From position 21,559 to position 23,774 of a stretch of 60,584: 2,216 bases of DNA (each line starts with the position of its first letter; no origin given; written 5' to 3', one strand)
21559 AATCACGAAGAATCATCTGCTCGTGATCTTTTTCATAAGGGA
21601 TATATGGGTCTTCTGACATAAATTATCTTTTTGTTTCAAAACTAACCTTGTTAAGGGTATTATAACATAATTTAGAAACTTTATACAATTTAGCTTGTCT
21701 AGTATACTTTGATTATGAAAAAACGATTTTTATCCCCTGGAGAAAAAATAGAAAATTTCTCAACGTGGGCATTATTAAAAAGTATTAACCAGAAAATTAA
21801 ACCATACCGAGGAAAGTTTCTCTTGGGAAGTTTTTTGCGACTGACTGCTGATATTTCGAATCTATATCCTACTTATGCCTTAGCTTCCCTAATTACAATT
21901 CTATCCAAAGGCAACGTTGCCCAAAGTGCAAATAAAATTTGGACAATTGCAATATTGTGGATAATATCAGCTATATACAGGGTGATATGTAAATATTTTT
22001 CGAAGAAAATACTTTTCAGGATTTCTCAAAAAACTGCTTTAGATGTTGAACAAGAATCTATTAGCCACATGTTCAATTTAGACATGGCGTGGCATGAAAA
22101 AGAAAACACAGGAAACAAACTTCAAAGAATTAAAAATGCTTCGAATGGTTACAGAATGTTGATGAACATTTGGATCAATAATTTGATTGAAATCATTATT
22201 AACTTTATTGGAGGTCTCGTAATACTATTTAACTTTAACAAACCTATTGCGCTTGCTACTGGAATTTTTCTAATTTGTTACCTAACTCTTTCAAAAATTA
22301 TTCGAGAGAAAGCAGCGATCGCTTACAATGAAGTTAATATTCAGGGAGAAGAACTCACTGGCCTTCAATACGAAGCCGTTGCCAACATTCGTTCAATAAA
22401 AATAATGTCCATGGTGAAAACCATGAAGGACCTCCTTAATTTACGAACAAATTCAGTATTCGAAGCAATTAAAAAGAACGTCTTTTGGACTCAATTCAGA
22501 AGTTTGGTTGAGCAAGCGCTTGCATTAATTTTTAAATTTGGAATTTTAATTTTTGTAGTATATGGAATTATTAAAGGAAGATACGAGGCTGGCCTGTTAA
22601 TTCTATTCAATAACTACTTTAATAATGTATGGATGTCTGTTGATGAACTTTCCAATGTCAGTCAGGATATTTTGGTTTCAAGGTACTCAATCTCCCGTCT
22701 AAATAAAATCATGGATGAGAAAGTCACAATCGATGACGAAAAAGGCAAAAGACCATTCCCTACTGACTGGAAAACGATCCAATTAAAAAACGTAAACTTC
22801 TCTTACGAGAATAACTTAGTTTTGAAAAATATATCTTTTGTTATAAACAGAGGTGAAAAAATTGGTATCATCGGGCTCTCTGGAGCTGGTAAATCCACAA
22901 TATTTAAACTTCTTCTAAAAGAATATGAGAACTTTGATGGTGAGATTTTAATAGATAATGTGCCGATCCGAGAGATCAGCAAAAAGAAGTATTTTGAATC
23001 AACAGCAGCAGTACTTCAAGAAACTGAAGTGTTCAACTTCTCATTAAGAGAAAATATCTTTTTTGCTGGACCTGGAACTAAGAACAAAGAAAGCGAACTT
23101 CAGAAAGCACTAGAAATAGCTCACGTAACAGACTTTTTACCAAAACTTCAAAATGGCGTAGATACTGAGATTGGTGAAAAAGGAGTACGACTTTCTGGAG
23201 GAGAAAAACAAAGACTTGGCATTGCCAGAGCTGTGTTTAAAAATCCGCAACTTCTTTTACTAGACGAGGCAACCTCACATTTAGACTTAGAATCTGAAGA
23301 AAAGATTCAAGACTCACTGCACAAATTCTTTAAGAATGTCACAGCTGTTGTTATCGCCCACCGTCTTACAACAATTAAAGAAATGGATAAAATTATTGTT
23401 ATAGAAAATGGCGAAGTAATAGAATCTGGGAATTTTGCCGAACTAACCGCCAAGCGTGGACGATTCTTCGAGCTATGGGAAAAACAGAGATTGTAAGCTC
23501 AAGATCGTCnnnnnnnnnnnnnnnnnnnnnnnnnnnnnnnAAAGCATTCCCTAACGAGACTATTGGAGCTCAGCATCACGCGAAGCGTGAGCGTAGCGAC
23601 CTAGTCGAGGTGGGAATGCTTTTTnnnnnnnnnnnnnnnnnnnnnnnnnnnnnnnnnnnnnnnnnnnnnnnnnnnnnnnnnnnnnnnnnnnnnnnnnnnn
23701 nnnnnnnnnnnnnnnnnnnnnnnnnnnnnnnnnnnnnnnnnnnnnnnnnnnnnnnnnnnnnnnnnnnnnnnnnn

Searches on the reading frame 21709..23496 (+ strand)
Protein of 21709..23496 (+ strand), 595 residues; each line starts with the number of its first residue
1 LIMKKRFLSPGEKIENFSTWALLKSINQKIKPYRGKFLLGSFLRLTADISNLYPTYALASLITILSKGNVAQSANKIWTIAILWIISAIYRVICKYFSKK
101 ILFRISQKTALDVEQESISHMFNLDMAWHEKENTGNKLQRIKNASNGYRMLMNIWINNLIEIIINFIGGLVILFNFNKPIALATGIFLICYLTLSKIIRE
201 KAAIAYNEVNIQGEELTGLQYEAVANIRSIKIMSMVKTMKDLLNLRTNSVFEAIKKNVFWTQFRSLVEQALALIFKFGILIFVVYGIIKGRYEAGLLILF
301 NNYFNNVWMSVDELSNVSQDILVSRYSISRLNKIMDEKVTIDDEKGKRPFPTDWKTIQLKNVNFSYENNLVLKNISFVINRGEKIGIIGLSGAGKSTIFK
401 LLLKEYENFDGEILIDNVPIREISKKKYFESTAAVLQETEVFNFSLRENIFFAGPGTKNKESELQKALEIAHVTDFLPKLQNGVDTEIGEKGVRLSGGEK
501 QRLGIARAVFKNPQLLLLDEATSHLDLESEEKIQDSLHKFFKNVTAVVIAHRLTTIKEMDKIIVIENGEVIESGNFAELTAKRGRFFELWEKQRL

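Call 13: search_protein_families(library=pfam, proteins=[window:21709-23496:+])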
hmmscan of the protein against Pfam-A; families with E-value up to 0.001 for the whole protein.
window:21709-23496:+ (595 aa): 3 families
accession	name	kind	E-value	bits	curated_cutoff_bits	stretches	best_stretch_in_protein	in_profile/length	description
PF00005.33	ABC_tran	-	1.1e-30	107.5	25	1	372-523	1-137/137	ABC transporter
PF00664.28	ABC_membrane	-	8.2e-23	81.9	28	1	39-307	3-270/274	ABC transporter transmembrane region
PF02463.25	SMC_N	-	3.8e-07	30.2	40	1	332-566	135-212/220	RecF/RecN/SMC N terminal domain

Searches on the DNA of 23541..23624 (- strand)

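Call 35: build_rna_model(alignment_id=A1)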
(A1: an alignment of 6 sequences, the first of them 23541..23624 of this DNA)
Model R1 built from alignment A1 (6 sequences, 108 columns); structure: RNAalifold consensus.
model positions 86; base pairs 24; branch points 0; effective number of sequences 2.08; information 0.662 bits per position. Calibrated on 0.2 Mb of random sequence (short: E-values are rough).
structure used (alignment columns):
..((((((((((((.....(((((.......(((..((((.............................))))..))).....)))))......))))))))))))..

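Call 36: search_with_rna_model(model_id=R1, sources=[window, L128, L129, L131, L132, L133, L135], max_evalue=10, show_alignments=0)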
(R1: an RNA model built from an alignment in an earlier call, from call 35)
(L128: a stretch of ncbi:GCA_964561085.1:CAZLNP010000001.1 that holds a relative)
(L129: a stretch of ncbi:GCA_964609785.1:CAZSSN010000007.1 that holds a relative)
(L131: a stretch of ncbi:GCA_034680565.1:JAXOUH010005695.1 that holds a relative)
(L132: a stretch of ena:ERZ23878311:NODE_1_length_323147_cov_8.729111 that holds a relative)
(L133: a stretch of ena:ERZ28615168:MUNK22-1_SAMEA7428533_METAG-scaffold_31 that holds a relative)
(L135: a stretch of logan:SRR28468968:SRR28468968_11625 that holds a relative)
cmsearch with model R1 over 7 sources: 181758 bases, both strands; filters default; matches with E-value up to 10: 11.
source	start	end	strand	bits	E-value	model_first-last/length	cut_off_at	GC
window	27120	27204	+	98.6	3.3e-24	1-86/86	no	0.4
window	23539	23624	-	97.6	6.3e-24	1-86/86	no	0.5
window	32918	33002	+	93.4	9.4e-23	1-86/86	no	0.44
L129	1510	1606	-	92.3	1.9e-22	1-86/86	no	0.42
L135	7573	7659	+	74.5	1.8e-17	1-86/86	no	0.4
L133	11203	11299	+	60.3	1.7e-13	1-86/86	no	0.46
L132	7057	7141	+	41.5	3e-08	1-86/86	no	0.4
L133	17970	18055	-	38.2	2.4e-07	1-86/86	no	0.42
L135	7573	7659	-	30.6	3.2e-05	1-86/86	no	0.4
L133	11203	11299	-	22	0.0081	1-86/86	no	0.46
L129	14106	14129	+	11.5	7.1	1-86/86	no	0.42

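Call 39: search_with_rna_model(model_id=R1, sources=[L136, L137, L138, L139, L140, L141, L142, L143, L144, L145, L146, L147, L148, L149, L150, L151, L152, L153, L154, L155, L156, L157, L158, L159, L160, L161, L162, L163, L164, L165, L166, L167, L168, L169, L170, L171, L172, L173, L174, L175, L176, L177, L178, L179, L180, L181, L182, L183, L184, L185, L186, L187, L188, L189, L190, L191, L192, L193, L194, L195, L196, L197, L198, L199, L200, L201, L202, L203, L204, L205, L206, L207, L208, L209, L210, L211, L212, L213, L214, L215], max_evalue=1)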
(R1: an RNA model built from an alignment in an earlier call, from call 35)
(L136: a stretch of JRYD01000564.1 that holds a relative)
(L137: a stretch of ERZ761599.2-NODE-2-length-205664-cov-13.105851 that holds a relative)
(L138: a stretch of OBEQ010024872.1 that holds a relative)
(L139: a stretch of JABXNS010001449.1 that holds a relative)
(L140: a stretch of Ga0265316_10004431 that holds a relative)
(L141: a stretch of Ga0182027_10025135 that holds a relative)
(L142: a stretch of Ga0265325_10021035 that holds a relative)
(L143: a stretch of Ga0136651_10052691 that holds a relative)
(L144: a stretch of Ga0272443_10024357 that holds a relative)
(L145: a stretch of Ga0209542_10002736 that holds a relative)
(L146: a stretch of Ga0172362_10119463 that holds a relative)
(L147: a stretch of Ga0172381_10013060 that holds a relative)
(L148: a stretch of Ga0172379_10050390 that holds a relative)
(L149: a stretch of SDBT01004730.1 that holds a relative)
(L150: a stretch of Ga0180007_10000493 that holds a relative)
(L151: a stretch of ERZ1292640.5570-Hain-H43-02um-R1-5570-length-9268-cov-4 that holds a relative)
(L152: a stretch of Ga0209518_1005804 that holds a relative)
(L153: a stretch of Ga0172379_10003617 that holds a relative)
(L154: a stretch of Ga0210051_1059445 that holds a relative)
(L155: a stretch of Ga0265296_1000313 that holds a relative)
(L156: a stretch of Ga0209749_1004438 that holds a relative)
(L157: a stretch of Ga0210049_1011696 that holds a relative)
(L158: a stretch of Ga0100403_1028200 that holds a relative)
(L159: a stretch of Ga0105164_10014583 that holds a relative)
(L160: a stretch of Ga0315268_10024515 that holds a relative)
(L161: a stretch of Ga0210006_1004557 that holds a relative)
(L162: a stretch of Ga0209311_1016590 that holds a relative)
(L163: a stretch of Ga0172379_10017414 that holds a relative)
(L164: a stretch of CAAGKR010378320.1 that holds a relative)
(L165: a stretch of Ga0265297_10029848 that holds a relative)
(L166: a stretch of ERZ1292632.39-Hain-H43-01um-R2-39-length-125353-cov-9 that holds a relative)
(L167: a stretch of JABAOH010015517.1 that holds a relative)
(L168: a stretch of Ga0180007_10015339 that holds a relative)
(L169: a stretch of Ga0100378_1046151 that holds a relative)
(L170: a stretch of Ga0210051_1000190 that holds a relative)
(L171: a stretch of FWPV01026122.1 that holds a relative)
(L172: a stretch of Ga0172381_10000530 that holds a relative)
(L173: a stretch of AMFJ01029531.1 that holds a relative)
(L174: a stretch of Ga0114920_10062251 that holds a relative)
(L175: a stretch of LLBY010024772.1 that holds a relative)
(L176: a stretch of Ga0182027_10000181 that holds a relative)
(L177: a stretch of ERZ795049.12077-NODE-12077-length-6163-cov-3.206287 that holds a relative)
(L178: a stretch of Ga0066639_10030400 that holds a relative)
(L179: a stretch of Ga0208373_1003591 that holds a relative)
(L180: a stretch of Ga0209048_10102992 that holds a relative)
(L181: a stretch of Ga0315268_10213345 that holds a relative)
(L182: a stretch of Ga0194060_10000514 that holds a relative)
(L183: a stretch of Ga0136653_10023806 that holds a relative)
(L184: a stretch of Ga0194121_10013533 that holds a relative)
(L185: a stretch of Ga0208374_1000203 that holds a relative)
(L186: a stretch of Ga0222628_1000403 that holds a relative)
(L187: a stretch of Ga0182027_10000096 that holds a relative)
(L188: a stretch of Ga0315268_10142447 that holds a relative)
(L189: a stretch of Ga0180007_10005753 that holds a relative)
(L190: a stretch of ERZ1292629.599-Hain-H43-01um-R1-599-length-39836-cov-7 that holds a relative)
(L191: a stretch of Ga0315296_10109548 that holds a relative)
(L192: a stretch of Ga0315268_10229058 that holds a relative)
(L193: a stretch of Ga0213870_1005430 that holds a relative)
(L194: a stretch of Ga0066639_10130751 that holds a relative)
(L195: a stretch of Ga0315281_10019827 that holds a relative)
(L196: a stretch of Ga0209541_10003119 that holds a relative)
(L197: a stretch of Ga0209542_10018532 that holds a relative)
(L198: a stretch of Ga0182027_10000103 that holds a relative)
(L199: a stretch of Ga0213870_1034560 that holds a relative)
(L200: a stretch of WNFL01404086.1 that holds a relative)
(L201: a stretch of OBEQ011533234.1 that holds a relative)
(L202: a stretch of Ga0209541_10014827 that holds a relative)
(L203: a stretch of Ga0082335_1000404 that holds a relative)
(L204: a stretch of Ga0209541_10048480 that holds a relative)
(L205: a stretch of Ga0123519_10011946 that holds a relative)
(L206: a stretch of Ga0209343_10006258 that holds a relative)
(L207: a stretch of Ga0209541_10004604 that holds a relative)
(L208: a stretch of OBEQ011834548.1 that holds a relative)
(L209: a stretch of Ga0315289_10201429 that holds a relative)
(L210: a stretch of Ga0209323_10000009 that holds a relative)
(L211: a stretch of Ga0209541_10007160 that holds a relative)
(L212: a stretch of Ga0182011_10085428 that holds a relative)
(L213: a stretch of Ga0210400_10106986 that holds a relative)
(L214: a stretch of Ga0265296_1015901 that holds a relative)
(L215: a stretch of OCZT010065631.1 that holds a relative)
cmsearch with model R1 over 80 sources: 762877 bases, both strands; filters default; matches with E-value up to 1: 2.
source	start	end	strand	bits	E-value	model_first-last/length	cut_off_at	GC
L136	12592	12674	+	62.8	1.4e-13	1-86/86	no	0.45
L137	12679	12776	+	29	0.00039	1-86/86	no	0.54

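Call 51: search_with_rna_model(model_id=R1, sources=[L216, L217, L218, L219, L220], max_evalue=1)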
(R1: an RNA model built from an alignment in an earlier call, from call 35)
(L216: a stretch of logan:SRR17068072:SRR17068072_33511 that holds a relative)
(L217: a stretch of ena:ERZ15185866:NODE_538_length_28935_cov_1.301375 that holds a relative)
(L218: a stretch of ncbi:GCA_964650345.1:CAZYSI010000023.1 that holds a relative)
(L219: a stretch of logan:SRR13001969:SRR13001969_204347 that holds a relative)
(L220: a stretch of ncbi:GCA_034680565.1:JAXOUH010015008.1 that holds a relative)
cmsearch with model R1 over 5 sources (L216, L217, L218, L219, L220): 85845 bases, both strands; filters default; matches with E-value up to 1: 2.
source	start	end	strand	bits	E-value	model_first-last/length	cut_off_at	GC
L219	11229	11316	+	44.6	1.9e-09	1-86/86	no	0.41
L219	7589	7685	+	32.1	5.8e-06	1-86/86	no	0.47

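Call 59: search_with_rna_model(model_id=R1, sources=[window, L129, L132, L133, L135, L136, L137, L219], max_evalue=0.00001, make_alignment=true)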
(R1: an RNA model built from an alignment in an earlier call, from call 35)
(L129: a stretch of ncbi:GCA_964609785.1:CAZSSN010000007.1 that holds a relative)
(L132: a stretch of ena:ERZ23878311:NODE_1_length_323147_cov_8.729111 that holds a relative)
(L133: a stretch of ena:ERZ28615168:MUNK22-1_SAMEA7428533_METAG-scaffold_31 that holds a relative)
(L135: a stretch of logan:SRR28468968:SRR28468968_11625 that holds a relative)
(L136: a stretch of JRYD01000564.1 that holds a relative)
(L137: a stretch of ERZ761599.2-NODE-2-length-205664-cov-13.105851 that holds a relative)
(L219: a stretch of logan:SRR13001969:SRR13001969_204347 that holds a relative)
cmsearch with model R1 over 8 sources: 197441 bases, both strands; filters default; matches with E-value up to 0.00001: 10.
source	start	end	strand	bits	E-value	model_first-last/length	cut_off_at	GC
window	27120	27204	+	98.6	3.6e-24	1-86/86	no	0.4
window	23539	23624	-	97.6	6.9e-24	1-86/86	no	0.5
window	32918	33002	+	93.4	1e-22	1-86/86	no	0.44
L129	1510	1606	-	92.3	2.1e-22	1-86/86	no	0.42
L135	7573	7659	+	74.5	2e-17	1-86/86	no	0.4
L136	12592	12674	+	62.8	3.5e-14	1-86/86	no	0.45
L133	11203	11299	+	60.3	1.8e-13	1-86/86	no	0.46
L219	11229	11316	+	44.6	4.4e-09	1-86/86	no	0.41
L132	7057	7141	+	41.5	3.2e-08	1-86/86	no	0.4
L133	17970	18055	-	38.2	2.6e-07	1-86/86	no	0.42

Alignment A2: 10 matches aligned to the model, 110 columns, each read 5' to 3' on its own strand. Consensus structure (alignment columns), stored with it:
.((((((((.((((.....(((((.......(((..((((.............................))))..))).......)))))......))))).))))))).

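Call 64: build_rna_model(alignment_id=A2)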
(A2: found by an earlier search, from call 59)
Model R2 built from alignment A2 (10 sequences, 110 columns); structure: stored with the alignment.
model positions 86; base pairs 24; branch points 0; effective number of sequences 3.01; information 0.661 bits per position. Calibrated on 0.2 Mb of random sequence (short: E-values are rough).
structure used (alignment columns):
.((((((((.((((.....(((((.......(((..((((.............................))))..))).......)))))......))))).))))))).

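Call 65: search_with_rna_model(model_id=R2, sources=[window, L128, L129, L131, L132, L133, L135, L136, L137, L138, L139, L140, L141, L142, L143, L144, L145, L146, L147, L148, L149, L150, L151, L152, L153, L154, L155, L156, L157, L158, L159, L160, L161, L162, L163, L164, L165, L166, L167, L168, L169, L170, L171, L172, L173, L174, L175, L176, L177, L178, L179, L180, L181, L182, L183, L184, L185, L186, L187, L188, L189, L190, L191, L192, L193, L194, L195, L196, L197, L198, L199, L200, L201, L202, L203, L204, L205, L206, L207, L208, L209, L210, L211, L212, L213, L214, L215, L216, L217, L219, L220], max_evalue=1)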
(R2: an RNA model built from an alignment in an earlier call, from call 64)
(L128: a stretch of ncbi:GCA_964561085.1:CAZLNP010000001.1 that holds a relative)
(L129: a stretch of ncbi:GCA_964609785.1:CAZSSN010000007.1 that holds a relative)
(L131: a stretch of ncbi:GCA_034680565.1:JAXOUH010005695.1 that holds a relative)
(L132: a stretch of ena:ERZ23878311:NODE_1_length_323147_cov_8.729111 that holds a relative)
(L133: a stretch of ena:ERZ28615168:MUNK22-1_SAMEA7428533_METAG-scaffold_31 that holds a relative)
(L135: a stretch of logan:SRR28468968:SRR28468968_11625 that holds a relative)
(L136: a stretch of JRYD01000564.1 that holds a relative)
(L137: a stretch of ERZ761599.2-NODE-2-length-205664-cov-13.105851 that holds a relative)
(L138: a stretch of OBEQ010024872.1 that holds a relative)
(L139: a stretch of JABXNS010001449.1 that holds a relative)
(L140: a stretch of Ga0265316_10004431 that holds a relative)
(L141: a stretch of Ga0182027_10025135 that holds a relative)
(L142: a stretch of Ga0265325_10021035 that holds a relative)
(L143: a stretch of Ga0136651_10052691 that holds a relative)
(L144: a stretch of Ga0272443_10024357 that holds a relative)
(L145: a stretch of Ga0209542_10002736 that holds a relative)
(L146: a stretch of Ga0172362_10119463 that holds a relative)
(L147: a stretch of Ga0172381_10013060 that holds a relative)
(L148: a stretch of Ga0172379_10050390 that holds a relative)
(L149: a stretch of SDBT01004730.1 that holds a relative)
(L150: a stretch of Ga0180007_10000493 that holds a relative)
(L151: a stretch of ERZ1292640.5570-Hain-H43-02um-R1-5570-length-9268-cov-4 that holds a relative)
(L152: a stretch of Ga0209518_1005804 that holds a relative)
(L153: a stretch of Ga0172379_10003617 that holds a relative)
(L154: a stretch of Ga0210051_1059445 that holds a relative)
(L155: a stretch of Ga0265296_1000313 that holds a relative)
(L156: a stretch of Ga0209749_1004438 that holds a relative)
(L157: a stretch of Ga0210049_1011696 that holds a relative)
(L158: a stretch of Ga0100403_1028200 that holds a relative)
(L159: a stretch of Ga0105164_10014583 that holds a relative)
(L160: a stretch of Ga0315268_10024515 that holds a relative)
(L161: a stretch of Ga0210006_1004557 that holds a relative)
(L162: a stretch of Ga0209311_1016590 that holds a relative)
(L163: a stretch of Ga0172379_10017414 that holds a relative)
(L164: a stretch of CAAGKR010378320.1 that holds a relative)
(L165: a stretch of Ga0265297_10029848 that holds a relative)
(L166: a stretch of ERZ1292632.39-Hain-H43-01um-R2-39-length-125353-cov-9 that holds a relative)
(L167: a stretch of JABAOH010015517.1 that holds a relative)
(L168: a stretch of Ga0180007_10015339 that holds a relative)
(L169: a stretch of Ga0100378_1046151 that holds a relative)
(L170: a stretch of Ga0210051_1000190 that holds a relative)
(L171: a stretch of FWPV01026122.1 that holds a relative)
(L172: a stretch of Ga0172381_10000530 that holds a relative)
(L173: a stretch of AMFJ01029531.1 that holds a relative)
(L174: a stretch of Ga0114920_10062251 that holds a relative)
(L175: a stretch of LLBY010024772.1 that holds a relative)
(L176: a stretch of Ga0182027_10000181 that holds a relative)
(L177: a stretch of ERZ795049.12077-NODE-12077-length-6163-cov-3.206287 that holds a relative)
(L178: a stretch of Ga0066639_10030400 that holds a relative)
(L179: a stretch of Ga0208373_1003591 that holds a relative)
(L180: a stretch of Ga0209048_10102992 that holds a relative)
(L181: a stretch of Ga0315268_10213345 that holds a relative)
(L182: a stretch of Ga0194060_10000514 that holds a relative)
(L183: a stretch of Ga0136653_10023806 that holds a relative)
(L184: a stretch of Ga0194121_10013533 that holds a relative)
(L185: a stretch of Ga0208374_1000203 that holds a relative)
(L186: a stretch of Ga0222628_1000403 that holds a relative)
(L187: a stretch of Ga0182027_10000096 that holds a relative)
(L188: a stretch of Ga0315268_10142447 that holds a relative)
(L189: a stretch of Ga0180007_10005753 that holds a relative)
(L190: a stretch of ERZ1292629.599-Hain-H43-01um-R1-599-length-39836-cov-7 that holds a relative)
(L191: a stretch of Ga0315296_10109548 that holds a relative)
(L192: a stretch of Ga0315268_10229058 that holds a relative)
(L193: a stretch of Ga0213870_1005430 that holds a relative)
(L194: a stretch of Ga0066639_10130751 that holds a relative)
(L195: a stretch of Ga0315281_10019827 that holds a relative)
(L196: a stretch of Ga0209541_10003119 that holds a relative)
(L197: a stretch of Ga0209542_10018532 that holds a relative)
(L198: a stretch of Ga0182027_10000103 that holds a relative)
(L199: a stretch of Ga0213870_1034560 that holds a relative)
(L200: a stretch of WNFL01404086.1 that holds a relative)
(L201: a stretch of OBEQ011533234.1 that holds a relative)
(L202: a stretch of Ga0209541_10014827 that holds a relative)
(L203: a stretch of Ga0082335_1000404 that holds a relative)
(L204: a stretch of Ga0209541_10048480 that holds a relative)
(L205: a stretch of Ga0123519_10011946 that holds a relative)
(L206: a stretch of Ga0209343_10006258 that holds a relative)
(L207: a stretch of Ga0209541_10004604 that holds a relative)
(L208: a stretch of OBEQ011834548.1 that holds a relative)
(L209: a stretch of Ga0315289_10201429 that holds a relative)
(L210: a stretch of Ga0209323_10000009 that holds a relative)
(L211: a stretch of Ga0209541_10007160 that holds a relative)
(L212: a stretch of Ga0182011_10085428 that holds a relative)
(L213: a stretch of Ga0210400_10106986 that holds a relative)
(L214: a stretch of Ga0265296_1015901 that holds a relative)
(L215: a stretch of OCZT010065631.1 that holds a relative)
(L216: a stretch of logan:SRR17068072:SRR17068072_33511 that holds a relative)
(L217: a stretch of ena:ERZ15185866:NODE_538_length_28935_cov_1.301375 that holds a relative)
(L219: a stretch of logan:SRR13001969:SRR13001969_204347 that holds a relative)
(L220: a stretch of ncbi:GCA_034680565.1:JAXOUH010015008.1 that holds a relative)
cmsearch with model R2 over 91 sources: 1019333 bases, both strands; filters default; matches with E-value up to 1: 15.
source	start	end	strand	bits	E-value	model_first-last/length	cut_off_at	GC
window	27120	27204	+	95.3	9.3e-21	1-86/86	no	0.4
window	32918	33002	+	89.2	3.6e-19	1-86/86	no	0.44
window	23539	23624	-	87.7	8.6e-19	1-86/86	no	0.5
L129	1510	1606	-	84.3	6.8e-18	1-86/86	no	0.42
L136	12592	12674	+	82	2.7e-17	1-86/86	no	0.45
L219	11229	11316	+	79.5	1.2e-16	1-86/86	no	0.41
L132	7057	7141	+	72.8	7e-15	1-86/86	no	0.4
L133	17970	18055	-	69.4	5.3e-14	1-86/86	no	0.42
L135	7573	7659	+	69.3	5.5e-14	1-86/86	no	0.4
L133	11203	11299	+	59.1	2.6e-11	1-86/86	no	0.46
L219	7589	7685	+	46.6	4.7e-08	1-86/86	no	0.47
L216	11220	11273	+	41.9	8.1e-07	1-86/86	no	0.31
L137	12679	12776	+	31.4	0.00045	1-86/86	no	0.54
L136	12592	12674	-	31.3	0.00046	1-86/86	no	0.45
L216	7661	7734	+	28.3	0.0028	1-86/86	no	0.49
